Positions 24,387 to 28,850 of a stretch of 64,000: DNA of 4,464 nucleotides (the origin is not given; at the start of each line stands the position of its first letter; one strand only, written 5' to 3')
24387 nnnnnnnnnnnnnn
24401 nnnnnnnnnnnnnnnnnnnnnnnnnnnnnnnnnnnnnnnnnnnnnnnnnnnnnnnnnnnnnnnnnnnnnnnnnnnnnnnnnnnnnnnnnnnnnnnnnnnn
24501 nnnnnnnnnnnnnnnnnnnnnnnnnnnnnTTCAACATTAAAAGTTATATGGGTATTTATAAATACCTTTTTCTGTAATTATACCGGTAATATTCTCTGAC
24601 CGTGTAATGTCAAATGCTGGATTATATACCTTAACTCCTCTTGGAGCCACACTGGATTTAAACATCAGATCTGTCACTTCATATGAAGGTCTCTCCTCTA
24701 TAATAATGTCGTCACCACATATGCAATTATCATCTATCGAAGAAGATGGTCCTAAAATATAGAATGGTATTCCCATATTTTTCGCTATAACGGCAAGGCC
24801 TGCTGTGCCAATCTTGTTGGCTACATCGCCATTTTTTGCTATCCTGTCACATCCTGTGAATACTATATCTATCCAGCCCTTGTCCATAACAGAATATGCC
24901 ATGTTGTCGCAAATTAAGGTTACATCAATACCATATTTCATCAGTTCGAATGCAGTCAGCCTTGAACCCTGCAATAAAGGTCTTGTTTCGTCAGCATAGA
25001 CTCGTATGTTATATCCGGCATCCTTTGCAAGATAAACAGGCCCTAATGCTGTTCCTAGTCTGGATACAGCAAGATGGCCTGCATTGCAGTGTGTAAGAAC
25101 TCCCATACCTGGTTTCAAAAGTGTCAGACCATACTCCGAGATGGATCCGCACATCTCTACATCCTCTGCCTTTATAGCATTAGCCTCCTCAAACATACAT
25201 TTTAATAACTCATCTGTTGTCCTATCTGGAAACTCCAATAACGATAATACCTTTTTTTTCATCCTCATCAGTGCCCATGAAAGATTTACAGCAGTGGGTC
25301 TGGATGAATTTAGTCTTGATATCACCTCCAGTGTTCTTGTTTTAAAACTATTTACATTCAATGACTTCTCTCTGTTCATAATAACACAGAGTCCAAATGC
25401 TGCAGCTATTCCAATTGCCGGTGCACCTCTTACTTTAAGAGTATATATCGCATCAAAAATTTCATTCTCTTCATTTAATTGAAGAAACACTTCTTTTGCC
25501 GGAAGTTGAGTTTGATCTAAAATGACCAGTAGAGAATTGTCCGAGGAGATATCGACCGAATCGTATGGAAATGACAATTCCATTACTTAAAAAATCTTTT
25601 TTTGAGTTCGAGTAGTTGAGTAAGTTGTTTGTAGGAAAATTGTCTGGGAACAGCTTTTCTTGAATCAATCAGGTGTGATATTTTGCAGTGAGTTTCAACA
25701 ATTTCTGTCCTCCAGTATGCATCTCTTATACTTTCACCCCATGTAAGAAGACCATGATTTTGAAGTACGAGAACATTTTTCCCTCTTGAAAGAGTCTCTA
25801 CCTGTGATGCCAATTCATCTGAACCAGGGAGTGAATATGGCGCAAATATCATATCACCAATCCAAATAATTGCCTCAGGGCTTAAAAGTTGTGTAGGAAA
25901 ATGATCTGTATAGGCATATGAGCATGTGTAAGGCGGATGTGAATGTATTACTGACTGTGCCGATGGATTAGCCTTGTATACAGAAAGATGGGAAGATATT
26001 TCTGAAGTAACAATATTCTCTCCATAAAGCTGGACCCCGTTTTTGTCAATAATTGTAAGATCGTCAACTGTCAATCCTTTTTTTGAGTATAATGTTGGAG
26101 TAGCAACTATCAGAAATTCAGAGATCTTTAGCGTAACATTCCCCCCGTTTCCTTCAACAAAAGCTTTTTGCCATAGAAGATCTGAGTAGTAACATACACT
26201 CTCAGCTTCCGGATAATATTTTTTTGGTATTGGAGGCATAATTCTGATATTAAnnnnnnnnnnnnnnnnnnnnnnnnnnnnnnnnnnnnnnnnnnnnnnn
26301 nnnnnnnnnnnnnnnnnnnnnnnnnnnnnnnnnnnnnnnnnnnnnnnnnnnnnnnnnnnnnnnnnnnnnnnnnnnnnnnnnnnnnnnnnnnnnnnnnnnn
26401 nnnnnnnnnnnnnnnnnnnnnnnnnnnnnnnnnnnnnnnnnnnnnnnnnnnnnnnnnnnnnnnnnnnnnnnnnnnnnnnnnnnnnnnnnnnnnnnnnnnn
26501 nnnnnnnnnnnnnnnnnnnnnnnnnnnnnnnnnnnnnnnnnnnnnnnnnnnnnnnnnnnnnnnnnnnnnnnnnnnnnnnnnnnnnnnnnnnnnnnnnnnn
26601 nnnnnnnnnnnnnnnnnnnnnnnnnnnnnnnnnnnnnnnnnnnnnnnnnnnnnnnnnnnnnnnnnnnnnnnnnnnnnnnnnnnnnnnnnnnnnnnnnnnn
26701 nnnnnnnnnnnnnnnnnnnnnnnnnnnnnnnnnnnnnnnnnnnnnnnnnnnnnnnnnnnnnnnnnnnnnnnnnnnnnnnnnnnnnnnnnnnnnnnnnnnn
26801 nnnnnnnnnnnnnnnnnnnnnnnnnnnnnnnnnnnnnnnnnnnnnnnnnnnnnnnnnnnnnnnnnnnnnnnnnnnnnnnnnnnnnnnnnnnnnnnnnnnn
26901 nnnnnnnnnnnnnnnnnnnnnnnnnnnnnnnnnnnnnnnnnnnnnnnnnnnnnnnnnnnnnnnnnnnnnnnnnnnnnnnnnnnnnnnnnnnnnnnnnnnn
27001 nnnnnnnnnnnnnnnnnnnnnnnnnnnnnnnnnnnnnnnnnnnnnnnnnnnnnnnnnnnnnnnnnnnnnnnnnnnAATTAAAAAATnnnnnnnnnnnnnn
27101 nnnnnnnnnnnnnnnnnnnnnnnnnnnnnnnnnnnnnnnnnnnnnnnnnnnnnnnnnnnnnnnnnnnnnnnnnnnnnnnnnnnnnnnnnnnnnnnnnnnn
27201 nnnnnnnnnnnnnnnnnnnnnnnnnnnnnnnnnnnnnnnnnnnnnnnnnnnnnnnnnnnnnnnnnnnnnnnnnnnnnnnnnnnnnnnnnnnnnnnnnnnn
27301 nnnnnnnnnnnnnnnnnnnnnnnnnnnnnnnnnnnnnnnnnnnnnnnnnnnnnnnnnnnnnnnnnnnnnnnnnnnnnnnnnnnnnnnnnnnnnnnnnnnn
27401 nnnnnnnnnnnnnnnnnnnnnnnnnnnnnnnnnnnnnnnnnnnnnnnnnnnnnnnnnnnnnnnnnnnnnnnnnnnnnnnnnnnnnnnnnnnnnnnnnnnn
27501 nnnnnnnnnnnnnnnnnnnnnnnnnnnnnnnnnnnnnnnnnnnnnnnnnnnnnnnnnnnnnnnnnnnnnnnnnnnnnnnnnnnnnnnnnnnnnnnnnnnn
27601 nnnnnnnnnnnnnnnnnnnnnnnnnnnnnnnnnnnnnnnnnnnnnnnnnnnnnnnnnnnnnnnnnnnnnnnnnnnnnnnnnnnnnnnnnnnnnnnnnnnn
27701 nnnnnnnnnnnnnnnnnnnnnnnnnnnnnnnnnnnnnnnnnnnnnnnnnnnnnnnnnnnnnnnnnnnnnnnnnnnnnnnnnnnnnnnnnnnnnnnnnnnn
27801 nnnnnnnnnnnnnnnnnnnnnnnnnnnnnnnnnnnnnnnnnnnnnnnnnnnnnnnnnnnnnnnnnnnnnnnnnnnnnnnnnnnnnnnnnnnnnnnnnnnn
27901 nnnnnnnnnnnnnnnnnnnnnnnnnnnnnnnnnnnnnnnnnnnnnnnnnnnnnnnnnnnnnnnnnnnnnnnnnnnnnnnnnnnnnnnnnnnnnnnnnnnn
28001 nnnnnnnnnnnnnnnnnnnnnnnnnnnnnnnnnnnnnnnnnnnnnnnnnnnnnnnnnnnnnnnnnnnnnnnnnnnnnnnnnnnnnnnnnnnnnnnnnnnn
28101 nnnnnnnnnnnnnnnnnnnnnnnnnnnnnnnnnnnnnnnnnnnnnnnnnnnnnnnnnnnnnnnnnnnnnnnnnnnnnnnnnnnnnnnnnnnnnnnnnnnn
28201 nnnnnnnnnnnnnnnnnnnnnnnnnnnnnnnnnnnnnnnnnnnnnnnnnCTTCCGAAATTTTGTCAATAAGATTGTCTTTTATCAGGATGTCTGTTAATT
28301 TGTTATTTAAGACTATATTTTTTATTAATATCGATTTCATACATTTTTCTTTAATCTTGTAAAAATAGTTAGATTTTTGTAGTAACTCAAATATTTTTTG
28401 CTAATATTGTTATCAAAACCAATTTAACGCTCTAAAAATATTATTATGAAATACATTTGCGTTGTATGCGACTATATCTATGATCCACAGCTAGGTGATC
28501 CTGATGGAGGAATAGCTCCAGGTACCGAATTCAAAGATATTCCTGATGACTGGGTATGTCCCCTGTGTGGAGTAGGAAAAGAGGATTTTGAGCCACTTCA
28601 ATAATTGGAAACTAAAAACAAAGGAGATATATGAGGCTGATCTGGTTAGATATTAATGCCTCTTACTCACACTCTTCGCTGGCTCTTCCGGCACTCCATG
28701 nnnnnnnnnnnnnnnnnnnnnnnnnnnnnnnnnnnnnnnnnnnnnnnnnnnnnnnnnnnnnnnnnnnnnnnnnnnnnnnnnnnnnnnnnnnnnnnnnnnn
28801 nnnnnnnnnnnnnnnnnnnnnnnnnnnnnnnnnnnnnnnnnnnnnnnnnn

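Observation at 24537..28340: Deaminating variant of the DHAP shunt (5'-deoxyadenosine/MTA salvage)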

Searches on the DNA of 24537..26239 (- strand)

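Call 36: search_dna_similar(query=L046:6703-7800:+, collection=ecoli_genomes, mode=distant, max_evalue=1, max_rows=5)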
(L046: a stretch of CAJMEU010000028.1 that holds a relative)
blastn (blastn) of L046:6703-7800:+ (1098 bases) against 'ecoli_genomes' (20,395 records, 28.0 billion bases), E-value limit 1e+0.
No match.

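Call 54: search_dna_similar(query=L092:4667-6996:+, collection=ecoli_genomes, mode=distant, max_evalue=0.001, max_rows=6)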
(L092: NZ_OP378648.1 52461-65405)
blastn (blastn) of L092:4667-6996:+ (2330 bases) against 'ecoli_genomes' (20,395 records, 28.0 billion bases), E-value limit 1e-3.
No match.

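Call 55: search_dna_similar(query=L096:3703-6727:+, collection=ecoli_genomes, mode=distant, max_evalue=0.01, max_rows=6)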
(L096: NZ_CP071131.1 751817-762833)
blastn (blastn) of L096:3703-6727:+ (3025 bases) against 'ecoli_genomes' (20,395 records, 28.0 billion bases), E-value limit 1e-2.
Records with a match: 216; places in all: 216; records where one place covers at least 80% of the query: 0.
Genomes with a match: 216 of 5426; with a place that covers at least 80% of the query: 0. Places per genome that has any: lowest 1, median 1, highest 1. On chromosomes: 216 places; on plasmids: 0.
Best place of each record, by identity: 60-80% 216.
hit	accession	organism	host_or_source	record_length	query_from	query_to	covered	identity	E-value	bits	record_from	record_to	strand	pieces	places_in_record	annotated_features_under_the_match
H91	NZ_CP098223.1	Escherichia coli strain Z0117EC0005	Canis lupus familiaris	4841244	2882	3003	4%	72.0%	5e-4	58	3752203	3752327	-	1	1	fucA: L-fuculose-phosphate aldolase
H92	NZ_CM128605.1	Escherichia coli strain E200086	Homo sapiens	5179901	2882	3003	4%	72.0%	5e-4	58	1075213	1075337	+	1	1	fucA: L-fuculose-phosphate aldolase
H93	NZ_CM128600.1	Escherichia coli strain E400634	Homo sapiens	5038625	2882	3003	4%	72.0%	5e-4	58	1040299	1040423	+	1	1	fucA: L-fuculose-phosphate aldolase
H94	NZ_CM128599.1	Escherichia coli strain E500002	Homo sapiens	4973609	2882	3003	4%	72.0%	5e-4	58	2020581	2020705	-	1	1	fucA: L-fuculose-phosphate aldolase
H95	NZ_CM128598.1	Escherichia coli strain E600003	Homo sapiens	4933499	2882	3003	4%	72.0%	5e-4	58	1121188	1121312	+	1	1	fucA: L-fuculose-phosphate aldolase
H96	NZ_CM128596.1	Escherichia coli strain 100117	Homo sapiens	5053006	2882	3003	4%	72.0%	5e-4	58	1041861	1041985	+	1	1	fucA: L-fuculose-phosphate aldolase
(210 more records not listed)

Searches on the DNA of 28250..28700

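Call 104: search_rna_families(source=window, start=28250, end=28700, threshold=evalue, max_evalue=1)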
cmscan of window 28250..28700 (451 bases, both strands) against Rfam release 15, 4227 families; matches with E-value up to 1: 0.
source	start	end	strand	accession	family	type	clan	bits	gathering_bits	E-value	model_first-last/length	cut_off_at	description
